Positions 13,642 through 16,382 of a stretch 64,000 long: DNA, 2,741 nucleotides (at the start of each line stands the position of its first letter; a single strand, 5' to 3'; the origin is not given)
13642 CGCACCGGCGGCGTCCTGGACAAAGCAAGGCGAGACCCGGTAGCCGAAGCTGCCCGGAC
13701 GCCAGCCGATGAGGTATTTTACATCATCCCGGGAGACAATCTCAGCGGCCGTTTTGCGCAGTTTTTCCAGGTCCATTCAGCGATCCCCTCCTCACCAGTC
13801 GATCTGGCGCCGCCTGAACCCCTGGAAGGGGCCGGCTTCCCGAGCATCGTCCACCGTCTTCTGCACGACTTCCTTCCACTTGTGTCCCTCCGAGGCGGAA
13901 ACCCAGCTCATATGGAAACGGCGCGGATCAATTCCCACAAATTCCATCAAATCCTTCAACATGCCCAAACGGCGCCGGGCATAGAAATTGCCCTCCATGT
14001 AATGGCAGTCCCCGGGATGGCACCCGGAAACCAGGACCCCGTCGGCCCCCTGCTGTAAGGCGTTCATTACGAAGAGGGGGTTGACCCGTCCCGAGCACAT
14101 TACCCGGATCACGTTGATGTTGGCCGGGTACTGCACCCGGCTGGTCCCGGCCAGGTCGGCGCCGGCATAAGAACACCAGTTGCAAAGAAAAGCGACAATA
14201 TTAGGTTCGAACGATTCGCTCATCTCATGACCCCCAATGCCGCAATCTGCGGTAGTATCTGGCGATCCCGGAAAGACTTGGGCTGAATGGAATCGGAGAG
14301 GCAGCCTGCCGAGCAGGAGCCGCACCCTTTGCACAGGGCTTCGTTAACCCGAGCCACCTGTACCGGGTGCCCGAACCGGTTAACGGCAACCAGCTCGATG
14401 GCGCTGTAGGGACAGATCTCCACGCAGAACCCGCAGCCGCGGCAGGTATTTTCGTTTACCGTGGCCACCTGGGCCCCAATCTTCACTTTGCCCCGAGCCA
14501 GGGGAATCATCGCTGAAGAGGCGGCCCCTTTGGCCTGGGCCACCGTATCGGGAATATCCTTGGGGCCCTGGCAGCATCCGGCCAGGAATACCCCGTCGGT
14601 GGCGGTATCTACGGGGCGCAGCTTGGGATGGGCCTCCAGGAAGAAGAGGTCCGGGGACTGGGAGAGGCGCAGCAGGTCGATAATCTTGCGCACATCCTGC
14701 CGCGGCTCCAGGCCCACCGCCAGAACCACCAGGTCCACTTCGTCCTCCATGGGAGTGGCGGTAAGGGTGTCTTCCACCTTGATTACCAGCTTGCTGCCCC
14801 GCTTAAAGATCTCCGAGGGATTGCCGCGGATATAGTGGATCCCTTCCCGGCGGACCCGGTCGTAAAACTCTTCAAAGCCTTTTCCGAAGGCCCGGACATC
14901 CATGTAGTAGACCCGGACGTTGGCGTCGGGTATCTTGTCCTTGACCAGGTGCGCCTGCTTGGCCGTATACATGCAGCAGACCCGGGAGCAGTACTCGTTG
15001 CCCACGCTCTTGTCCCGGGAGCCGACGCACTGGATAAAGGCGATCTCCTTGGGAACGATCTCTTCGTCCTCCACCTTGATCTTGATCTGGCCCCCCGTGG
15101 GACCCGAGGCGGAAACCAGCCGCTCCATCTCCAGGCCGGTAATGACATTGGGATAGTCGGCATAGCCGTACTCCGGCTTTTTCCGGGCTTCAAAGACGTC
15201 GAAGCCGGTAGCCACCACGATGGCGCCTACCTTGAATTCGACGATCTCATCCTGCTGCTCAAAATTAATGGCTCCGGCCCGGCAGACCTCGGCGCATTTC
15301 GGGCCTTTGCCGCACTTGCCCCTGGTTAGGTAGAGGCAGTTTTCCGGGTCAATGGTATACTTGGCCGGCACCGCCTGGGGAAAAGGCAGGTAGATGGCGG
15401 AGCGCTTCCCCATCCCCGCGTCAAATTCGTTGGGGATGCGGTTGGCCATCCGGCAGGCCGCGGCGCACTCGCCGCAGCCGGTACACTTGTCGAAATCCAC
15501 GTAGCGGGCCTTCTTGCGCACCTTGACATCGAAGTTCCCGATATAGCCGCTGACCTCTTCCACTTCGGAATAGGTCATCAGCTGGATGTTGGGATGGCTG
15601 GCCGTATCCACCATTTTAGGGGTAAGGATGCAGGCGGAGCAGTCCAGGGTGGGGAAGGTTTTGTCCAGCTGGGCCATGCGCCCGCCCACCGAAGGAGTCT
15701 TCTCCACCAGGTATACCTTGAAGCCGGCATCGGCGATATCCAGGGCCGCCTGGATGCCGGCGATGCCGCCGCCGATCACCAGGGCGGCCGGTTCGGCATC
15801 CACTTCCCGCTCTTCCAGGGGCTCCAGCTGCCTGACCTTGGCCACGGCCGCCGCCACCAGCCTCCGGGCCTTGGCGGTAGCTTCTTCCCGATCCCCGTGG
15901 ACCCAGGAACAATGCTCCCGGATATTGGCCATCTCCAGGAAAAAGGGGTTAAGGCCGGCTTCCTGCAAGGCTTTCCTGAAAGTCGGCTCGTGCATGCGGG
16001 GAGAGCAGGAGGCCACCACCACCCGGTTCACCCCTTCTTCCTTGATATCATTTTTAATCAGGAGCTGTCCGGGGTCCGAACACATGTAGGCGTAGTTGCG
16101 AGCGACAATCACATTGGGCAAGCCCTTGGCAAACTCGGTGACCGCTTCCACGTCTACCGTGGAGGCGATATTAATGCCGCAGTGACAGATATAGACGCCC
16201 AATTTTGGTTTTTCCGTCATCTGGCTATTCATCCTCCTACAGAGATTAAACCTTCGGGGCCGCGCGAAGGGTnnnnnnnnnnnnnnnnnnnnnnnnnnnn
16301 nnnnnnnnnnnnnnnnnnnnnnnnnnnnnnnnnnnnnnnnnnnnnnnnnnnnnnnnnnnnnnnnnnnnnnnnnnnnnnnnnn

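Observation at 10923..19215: Co-transcribed HdrD-like/EtfBA/HdrA/MvhD/FlxCBA supercluster, a candidate electron-bifurcating or confurcating module that links Etf to heterodisulfide-reductase-type chemistry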

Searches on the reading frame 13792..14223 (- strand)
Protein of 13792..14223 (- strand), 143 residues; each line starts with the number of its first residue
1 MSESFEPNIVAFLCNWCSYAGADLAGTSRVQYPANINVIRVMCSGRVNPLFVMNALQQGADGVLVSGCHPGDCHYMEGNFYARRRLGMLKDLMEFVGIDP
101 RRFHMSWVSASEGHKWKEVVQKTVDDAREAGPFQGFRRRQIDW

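Call 4: search_protein_families(library=pfam, proteins=[window:13792-14223:-], max_evalue=0.001)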
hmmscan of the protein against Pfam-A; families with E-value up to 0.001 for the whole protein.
window:13792-14223:- (143 aa): 1 family
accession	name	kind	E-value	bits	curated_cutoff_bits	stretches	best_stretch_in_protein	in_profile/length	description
PF02662.21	FlpD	-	1.3e-53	180.7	22.3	1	9-129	1-121/123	Methyl-viologen-reducing hydrogenase, delta subunit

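Call 5: search_protein_families(library=ncbifam, proteins=[window:13792-14223:-], max_evalue=0.001)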
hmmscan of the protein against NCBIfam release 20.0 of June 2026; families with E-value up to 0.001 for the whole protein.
window:13792-14223:- (143 aa): 4 families
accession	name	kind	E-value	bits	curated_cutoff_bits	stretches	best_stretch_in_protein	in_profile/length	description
NF040770.1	hetero_SS_HdrA2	exception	1.7e-53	181.9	1100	1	4-132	645-773/777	CoB-CoM heterodisulfide reductase HdrA2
NF045873.1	F420_non_VhuD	exception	1.1e-34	119.3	215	1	6-132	1-127/132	F420-non-reducing hydrogenase iron-sulfur subunit VhuD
NF041891.1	hdrA_Methbact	equivalog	8.5e-13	47.4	1300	1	6-108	643-739/762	ferredoxin:CoB-CoM heterodisulfide reductase subunit HdrA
NF041778.1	hetero_SS_HdrA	equivalog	0.0001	20.3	1400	1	8-67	655-714/771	ferredoxin:CoB-CoM heterodisulfide reductase subunit HdrA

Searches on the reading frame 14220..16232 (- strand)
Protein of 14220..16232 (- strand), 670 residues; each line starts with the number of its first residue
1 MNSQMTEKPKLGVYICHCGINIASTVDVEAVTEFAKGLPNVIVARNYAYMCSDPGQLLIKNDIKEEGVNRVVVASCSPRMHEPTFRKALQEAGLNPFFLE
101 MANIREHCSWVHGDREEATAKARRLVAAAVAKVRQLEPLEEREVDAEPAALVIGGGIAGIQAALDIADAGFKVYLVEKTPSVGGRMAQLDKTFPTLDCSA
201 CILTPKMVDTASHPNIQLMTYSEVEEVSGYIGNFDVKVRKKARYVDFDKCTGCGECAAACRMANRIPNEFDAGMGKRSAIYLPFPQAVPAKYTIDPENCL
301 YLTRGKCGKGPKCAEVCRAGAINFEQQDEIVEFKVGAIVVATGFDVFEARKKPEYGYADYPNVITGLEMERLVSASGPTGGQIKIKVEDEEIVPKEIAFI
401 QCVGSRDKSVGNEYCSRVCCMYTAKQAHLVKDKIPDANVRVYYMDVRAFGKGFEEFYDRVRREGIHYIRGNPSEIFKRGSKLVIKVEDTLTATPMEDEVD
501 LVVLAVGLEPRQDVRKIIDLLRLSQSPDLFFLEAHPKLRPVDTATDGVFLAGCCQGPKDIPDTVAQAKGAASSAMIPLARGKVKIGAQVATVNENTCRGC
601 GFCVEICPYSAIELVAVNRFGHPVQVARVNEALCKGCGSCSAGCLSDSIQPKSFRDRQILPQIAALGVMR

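Call 4: search_protein_families(library=pfam, proteins=[window:14220-16232:-], max_evalue=0.001)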
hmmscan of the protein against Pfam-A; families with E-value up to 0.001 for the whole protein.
window:14220-16232:- (670 aa): 15 families
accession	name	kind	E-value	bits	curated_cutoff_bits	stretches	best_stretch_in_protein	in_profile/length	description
PF00037.32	Fer4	-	6.2e-13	48.4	21.1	2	591-613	2-24/24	4Fe-4S binding domain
PF12838.12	Fer4_7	-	3.8e-12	46.9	27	2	596-646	1-50/52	4Fe-4S dicluster domain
PF07992.20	Pyr_redox_2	-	1.1e-10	41.9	26.1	1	151-243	4-76/291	Pyridine nucleotide-disulphide oxidoreductase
PF12837.12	Fer4_6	-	2.6e-10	40.2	25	1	589-612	1-24/24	4Fe-4S binding domain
PF12831.13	FAD_oxidored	-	2.1e-08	34.3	27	1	151-187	3-39/416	FAD dependent oxidoreductase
PF25160.1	LdpA_Fe-S-bd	-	5e-08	33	27.6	1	590-615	21-46/49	LdpA Fe-S cluster-binding domain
PF14697.11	Fer4_21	-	7.5e-08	32.8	35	1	590-645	1-52/59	4Fe-4S dicluster domain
PF13237.11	Fer4_10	-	3.2e-07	30.6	25.5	0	244-260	3-19/53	4Fe-4S dicluster domain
PF13450.12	NAD_binding_8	-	4.9e-07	30.4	21.9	1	152-201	1-50/68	NAD(P)-binding Rossmann-like domain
PF00890.30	FAD_binding_2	-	1.2e-06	28.4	20.4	1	151-186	3-38/414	FAD binding domain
PF12797.12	Fer4_2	-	3.1e-06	27.2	24.5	2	243-260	3-20/22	4Fe-4S binding domain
PF01266.30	DAO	-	1.2e-05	25.5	27.9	1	151-183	3-35/353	FAD dependent oxidoreductase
PF13187.11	Fer4_9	-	1.3e-05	25.5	27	1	597-647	2-50/52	4Fe-4S dicluster domain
PF01134.28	GIDA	-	4.6e-05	23.1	22.1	1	151-187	3-29/391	Glucose inhibited division protein A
PF03486.20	HI0933_like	-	0.00056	19.9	50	0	150-186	3-39/244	HI0933-like protein Rossmann domain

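Call 5: search_protein_families(library=ncbifam, proteins=[window:14220-16232:-], max_evalue=0.001)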
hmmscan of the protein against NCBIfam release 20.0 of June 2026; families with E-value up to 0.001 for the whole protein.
window:14220-16232:- (670 aa): 79 families (the best 25 are shown)
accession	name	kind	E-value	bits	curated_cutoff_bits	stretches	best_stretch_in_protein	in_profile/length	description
NF040770.1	hetero_SS_HdrA2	exception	5.1e-272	904.5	1100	1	10-666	1-640/777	CoB-CoM heterodisulfide reductase HdrA2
NF041778.1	hetero_SS_HdrA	equivalog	3e-201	670.2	1400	1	8-664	5-648/771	ferredoxin:CoB-CoM heterodisulfide reductase subunit HdrA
NF041891.1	hdrA_Methbact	equivalog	1.3e-180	602.3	1300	1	10-665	2-634/762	ferredoxin:CoB-CoM heterodisulfide reductase subunit HdrA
NF042909.1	FMH_DH_FwdF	exception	1.1e-09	37.9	375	1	591-650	253-312/336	tungsten-dependent formylmethanofuran dehydrogenase subunit FwdF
TIGR02700.1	flavo_MJ0208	hypoth_equivalog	1.3e-08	34.4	251.35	1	562-650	113-195/234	dihydromethanopterin reductase (acceptor)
TIGR03467.1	HpnE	equivalog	1.5e-08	34.4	283.05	1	151-188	2-39/430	hydroxysqualene dehydroxylase HpnE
NF045637.1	carotdesatCrtDProt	equivalog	1.9e-08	33.3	580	1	151-207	2-58/485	1-hydroxycarotenoid 3,4-desaturase CrtD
NF041782.1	mnquin_red_QrcC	equivalog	3.3e-08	33.5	400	1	245-332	5-95/239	menaquinone reductase iron-sulfur cluster-binding subunit QrcC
TIGR02179.1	PorD_KorD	subfamily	7.4e-08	32.4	60.05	1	588-615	48-75/78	2-oxoacid:acceptor oxidoreductase, delta subunit, pyruvate/2-ketoisovalerate family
TIGR01971.1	NuoI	subfamily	7.4e-08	32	113.05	1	587-650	35-99/121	NADH-quinone oxidoreductase, chain I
TIGR02734.1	crtI_fam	subfamily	1.1e-07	30.9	238.1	1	150-209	1-61/504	phytoene desaturase family protein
NF038196.1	ferrodoxin_EFR1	subfamily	1.3e-07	31.9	75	0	581-652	171-232/242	EFR1 family ferrodoxin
NF003475.0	PRK05113.1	equivalog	2e-07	31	203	1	545-650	65-161/190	electron transport complex subunit RsxB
NF009410.0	PRK12771.1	subfamily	4.1e-07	28.9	516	1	140-186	131-177/566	NAD(P)-binding protein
NF005560.0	PRK07233.1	equivalog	4.8e-07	29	252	1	151-190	4-43/435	hypothetical protein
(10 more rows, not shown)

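Call 6: find_encoding_contigs(protein=window:14220-16232:-, flank=10000, max_places=6)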
Protein window:14220-16232:- (670 aa): 8 contigs read that carry it; 3 places shown.
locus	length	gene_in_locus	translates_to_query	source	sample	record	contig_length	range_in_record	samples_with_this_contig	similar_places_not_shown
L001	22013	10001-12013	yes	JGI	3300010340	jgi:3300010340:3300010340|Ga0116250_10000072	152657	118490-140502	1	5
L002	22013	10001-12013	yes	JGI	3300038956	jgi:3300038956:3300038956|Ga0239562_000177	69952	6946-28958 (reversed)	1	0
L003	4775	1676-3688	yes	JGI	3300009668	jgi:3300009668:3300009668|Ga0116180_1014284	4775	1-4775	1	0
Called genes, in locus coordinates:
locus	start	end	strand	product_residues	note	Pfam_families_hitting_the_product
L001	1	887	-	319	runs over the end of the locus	PF02517:Rce1-like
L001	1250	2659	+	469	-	PF12390:Se-cys_synth_N, PF03841:SelA, PF01041:DegT_DnrJ_EryC1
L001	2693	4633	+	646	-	PF00009:GTP_EFTU, PF01926:MMR_HSR1 (faint), PF03144:GTP_EFTU_D2, PF25461:Beta-barrel_SelB, PF09106:WHD_2nd_SelB, PF09107:WHD_3rd_SelB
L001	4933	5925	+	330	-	PF00586:AIRS, PF02769:AIRS_C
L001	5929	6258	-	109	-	PF09388:SpoOE-like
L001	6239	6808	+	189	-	-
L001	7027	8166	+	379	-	PF13237:Fer4_10, PF13183:Fer4_8, PF13187:Fer4_9, PF13534:Fer4_17, PF02754:CCG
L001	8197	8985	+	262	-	PF01012:ETF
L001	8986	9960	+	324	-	PF01012:ETF, PF00766:ETF_alpha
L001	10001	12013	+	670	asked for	PF00890:FAD_binding_2 (weak), PF07992:Pyr_redox_2 (weak), PF12831:FAD_oxidored, PF13450:NAD_binding_8 (weak), PF00037:Fer4 (weak), PF12837:Fer4_6 (weak), PF12838:Fer4_7, PF14697:Fer4_21 (weak), +5 more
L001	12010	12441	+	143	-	PF02662:FlpD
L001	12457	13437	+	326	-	PF04432:FrhB_FdhB_C (weak), PF13187:Fer4_9 (faint), PF12838:Fer4_7 (faint), PF12797:Fer4_2 (faint), PF13237:Fer4_10 (faint)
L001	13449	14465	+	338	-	PF13534:Fer4_17 (faint), PF14697:Fer4_21 (faint), PF00037:Fer4 (faint), PF12797:Fer4_2 (faint), PF13237:Fer4_10 (faint), PF17179:Fer4_22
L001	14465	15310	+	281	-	PF00175:NAD_binding_1, PF10418:DHODB_Fe-S_bind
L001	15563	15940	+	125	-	PF02261:Asp_decarbox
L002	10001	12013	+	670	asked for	PF00890:FAD_binding_2 (weak), PF07992:Pyr_redox_2 (weak), PF12831:FAD_oxidored, PF13450:NAD_binding_8 (weak), PF00037:Fer4 (weak), PF12837:Fer4_6 (weak), PF12838:Fer4_7, PF14697:Fer4_21 (weak), +5 more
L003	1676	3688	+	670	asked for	PF00890:FAD_binding_2 (weak), PF07992:Pyr_redox_2 (weak), PF12831:FAD_oxidored, PF13450:NAD_binding_8 (weak), PF00037:Fer4 (weak), PF12837:Fer4_6 (weak), PF12838:Fer4_7, PF14697:Fer4_21 (weak), +5 more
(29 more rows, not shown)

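Call 51: search_solved_structures(query=window:14220-16232:-, max_evalue=1e-20)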
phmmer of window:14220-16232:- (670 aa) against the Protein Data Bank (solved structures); distinct sequences matched with E-value up to 1e-20: 6.
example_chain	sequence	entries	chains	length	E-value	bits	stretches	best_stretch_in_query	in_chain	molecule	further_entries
5odc_A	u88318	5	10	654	1.4e-256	856.3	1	7-665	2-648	Heterodisulfide reductase, subunit A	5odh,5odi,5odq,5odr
8rvu_a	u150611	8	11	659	1.4e-245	820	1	4-665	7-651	H(2):CoB-CoM heterodisulfide,ferredoxin reductase subunit A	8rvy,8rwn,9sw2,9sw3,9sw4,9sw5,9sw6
8rvv_A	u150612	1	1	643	4.3e-244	815.1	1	9-665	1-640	H(2):CoB-CoM heterodisulfide,ferredoxin reductase subunit A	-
9sfi_A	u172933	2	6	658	1e-225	754.3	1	8-663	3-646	CoB--CoM heterodisulfide reductase iron-sulfur subunit A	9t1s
7bkb_A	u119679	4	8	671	1.4e-210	704.4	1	7-665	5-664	CoB--CoM heterodisulfide reductase iron-sulfur subunit A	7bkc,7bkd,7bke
6tjr_A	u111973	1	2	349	7.3e-46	160.1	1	336-575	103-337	Fumarate reductase/succinate dehydrogenase flavoprotein domain protein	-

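Call 80: search_solved_structures(query=window:14220-16232:-, max_evalue=1e-200, show_alignments=1)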
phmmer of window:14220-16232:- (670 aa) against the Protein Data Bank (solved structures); distinct sequences matched with E-value up to 1e-200: 5.
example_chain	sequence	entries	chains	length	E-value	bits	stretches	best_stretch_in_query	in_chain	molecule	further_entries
5odc_A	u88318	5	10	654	1.4e-256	856.3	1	7-665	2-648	Heterodisulfide reductase, subunit A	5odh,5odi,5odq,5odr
8rvu_a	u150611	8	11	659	1.4e-245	820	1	4-665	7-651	H(2):CoB-CoM heterodisulfide,ferredoxin reductase subunit A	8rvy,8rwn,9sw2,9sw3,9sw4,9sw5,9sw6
8rvv_A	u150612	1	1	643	4.3e-244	815.1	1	9-665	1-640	H(2):CoB-CoM heterodisulfide,ferredoxin reductase subunit A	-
9sfi_A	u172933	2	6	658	1e-225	754.3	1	8-663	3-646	CoB--CoM heterodisulfide reductase iron-sulfur subunit A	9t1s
7bkb_A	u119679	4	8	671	1.4e-210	704.4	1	7-665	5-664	CoB--CoM heterodisulfide reductase iron-sulfur subunit A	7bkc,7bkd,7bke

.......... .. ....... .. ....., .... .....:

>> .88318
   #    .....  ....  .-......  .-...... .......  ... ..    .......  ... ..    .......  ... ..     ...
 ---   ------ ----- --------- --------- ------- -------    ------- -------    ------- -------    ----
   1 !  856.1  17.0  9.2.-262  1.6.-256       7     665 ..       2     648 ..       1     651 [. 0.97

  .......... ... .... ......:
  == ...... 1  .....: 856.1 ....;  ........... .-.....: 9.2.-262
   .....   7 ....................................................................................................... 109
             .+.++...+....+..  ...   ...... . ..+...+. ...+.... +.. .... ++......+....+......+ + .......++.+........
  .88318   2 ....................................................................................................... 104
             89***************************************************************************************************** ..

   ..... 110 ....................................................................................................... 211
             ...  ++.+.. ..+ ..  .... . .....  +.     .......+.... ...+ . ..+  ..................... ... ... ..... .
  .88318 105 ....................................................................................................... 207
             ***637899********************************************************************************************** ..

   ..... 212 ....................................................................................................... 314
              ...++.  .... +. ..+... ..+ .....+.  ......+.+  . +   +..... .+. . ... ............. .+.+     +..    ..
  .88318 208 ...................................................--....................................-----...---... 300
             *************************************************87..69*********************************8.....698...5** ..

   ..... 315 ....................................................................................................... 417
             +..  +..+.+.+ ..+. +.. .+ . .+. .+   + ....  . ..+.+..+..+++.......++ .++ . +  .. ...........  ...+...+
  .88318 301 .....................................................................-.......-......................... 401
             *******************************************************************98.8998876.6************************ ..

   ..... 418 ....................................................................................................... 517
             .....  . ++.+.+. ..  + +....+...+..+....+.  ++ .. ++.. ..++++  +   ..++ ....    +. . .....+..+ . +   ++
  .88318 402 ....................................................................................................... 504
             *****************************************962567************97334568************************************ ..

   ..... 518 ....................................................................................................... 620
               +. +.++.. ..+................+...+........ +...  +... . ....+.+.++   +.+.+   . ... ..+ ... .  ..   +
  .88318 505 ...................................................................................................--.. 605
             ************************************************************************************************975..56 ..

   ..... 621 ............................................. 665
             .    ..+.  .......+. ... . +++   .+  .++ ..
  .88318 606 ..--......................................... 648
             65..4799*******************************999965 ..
